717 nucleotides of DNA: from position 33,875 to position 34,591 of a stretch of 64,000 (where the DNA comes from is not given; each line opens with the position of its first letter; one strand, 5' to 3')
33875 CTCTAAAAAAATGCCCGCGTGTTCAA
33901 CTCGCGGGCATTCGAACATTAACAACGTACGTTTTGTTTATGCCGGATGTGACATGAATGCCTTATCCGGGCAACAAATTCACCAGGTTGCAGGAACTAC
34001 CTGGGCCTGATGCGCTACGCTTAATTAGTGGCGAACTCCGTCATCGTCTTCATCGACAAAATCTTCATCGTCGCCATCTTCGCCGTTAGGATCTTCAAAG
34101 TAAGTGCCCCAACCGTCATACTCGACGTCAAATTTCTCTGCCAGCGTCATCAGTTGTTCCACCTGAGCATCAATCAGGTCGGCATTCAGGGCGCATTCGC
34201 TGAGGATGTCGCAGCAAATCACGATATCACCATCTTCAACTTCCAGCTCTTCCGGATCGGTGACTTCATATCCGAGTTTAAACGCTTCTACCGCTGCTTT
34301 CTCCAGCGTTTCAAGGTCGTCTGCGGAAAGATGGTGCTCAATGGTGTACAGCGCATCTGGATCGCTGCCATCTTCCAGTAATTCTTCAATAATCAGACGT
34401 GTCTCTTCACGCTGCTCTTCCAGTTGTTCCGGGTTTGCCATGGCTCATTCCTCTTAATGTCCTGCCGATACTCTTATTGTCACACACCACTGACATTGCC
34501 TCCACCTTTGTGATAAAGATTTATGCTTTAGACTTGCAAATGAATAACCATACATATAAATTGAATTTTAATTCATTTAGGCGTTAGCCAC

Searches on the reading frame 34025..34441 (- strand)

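Call 71: search_protein_families(proteins=[window:34025-34441:-], library=ncbifam, max_evalue=0.00001)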
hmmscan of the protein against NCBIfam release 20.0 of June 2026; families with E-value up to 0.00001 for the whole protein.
window:34025-34441:- (138 aa): 1 family
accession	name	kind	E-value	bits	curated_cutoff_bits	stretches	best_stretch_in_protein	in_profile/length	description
NF008393.0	PRK11191.1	equivalog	6.3e-64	214.3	82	1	1-135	1-132/134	ribonuclease E inhibitor RraB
